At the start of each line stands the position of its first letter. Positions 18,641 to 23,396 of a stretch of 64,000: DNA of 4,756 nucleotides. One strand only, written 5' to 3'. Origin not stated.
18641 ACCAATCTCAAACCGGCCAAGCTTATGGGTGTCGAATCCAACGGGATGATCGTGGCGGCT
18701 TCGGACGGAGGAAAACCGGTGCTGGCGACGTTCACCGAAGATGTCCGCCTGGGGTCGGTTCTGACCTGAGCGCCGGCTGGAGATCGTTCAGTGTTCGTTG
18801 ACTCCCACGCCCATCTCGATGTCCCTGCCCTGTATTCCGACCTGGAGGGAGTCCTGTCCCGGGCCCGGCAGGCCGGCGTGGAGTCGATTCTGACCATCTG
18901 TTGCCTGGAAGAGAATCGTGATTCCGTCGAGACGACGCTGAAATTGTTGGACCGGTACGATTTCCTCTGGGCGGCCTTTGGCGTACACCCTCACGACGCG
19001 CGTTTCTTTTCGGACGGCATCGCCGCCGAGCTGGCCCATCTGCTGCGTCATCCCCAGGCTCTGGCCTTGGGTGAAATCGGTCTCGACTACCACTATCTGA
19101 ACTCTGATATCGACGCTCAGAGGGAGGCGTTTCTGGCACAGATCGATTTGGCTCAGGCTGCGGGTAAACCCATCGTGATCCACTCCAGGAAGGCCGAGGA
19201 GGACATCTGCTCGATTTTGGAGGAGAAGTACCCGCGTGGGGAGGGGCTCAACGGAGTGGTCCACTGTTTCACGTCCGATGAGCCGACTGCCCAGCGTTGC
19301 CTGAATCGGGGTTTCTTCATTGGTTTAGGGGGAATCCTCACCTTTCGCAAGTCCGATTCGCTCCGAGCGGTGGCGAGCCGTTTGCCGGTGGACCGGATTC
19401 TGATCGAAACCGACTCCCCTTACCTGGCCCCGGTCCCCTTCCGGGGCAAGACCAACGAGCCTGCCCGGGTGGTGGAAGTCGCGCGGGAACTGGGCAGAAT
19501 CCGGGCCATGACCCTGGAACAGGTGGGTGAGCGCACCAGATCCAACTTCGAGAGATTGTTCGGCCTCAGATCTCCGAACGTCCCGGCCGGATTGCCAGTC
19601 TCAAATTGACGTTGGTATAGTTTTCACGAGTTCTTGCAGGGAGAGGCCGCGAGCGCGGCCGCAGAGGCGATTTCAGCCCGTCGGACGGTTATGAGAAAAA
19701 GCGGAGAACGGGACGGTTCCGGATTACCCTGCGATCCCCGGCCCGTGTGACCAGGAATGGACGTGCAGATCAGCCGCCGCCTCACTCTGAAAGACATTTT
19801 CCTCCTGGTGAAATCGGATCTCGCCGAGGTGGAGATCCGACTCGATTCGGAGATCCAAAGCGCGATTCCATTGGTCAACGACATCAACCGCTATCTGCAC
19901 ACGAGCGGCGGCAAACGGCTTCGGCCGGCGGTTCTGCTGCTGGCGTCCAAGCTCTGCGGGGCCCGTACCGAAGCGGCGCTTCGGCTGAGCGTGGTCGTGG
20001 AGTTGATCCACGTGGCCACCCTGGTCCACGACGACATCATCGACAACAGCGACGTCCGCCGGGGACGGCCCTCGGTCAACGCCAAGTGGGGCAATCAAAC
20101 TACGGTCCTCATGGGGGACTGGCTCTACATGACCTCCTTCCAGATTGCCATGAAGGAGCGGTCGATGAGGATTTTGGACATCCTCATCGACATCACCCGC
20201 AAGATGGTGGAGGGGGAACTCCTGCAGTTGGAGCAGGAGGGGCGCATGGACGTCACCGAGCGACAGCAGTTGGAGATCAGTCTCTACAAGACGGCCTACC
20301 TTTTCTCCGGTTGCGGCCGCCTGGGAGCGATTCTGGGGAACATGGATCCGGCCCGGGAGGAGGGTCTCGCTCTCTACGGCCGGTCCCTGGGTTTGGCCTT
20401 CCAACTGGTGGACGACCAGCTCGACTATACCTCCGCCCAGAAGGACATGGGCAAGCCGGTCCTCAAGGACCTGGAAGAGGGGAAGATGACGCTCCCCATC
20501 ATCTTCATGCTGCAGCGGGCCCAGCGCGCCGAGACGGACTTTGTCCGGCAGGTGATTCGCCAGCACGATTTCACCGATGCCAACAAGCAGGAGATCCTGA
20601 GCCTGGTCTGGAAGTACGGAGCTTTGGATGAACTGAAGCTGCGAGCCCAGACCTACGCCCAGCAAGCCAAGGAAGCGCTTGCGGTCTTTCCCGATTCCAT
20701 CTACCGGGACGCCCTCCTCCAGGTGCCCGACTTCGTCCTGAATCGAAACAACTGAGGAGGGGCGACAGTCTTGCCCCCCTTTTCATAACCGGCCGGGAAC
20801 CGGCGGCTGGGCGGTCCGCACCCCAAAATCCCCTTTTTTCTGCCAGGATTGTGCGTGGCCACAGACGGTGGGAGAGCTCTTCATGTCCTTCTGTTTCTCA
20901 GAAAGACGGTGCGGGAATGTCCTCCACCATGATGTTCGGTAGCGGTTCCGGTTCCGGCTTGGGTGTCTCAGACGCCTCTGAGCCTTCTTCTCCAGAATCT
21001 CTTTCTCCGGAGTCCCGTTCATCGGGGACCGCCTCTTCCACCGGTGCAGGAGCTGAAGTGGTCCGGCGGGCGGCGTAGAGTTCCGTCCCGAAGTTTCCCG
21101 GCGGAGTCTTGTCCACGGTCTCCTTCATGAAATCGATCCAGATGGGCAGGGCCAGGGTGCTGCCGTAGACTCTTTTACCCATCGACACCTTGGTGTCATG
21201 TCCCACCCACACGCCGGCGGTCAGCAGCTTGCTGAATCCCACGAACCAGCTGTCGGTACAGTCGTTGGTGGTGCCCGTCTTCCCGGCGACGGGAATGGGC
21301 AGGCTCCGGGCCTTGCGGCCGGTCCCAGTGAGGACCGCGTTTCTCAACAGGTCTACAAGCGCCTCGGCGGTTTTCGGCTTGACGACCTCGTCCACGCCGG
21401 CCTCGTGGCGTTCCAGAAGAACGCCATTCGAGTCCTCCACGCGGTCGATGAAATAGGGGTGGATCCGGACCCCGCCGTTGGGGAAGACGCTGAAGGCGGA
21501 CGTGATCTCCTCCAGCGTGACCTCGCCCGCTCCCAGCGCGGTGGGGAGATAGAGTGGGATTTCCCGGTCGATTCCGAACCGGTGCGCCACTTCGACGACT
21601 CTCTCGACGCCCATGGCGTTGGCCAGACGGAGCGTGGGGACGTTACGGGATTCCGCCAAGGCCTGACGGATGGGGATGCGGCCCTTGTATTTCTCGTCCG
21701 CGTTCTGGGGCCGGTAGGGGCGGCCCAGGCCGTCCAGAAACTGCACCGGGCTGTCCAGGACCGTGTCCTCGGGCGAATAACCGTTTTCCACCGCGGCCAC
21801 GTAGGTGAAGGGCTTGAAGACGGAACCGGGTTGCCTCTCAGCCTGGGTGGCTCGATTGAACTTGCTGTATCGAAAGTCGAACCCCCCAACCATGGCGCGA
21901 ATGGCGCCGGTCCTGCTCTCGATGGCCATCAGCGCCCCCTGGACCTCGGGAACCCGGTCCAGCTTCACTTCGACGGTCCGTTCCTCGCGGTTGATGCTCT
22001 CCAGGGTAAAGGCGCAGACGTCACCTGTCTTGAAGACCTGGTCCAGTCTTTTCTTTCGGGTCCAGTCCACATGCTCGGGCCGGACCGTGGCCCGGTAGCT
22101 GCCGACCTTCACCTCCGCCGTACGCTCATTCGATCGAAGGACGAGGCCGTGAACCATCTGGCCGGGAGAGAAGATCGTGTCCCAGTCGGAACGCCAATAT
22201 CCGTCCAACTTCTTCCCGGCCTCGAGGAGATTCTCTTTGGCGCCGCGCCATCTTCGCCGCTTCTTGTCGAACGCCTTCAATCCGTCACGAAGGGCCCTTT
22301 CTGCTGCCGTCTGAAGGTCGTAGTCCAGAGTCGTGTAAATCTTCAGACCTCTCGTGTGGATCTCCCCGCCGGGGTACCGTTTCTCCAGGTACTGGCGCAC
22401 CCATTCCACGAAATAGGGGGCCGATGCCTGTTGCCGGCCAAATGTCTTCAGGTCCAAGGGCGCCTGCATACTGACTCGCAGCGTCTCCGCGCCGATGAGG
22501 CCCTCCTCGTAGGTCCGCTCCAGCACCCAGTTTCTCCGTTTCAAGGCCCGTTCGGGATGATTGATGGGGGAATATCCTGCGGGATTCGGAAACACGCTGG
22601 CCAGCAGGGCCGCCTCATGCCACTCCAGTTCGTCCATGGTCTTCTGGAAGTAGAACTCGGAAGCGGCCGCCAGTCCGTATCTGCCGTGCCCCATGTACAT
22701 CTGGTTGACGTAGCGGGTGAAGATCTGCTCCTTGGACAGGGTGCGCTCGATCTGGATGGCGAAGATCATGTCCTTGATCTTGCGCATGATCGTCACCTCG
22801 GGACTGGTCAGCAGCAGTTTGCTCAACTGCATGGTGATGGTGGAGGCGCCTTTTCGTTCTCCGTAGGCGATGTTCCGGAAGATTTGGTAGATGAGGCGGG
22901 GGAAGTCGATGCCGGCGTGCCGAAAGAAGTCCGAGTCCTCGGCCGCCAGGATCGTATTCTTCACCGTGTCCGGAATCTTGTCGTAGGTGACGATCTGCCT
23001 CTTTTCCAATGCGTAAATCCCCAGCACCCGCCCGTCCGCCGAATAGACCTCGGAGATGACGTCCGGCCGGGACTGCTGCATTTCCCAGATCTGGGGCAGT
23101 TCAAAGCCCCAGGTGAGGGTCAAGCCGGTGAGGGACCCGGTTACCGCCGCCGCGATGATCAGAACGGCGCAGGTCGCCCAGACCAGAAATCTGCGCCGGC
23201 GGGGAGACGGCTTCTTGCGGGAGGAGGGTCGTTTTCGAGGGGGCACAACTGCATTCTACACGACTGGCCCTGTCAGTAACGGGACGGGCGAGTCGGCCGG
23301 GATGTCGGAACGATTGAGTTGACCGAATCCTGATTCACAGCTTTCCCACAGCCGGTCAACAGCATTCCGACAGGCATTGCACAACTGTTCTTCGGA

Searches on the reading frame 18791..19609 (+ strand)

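Call 56: search_protein_families(library=pfam, proteins=[window:18791-19609:+], max_evalue=0.00001)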
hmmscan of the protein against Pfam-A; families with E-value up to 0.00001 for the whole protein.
window:18791-19609:+ (272 aa): 1 family
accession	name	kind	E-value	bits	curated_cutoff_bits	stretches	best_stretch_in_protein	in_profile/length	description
PF01026.27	TatD_DNase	-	1.1e-75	254.8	27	1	3-258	1-253/253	TatD related DNase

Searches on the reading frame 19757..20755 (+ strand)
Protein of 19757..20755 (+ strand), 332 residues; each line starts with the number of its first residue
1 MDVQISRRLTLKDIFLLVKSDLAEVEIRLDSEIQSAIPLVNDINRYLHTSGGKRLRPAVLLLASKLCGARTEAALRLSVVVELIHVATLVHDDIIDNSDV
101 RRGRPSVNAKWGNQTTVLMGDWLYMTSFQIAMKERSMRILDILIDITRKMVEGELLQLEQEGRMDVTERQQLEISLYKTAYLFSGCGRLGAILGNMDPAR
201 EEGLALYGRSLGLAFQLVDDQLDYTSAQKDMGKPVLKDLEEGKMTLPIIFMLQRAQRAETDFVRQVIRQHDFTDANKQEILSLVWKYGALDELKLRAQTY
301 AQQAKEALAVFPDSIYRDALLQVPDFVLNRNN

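Call 56: search_protein_families(library=pfam, proteins=[window:19757-20755:+], max_evalue=0.00001)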
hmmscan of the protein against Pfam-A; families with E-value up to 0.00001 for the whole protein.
window:19757-20755:+ (332 aa): 1 family
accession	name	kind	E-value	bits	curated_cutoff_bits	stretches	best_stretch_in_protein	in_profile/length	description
PF00348.22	polyprenyl_synt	-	1.3e-72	244.5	27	1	39-282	3-249/251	Polyprenyl synthetase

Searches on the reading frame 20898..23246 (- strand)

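Call 56: search_protein_families(library=pfam, proteins=[window:20898-23246:-], max_evalue=0.00001)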
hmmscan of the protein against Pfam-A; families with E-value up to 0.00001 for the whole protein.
window:20898-23246:- (782 aa): 2 families
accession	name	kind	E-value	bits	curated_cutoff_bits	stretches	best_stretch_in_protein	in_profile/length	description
PF00912.28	Transgly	-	1.1e-56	191.5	27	1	79-244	10-176/178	Transglycosylase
PF00905.27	Transpeptidase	-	2.2e-35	122.8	22.1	1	437-674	1-267/299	Penicillin binding protein transpeptidase domain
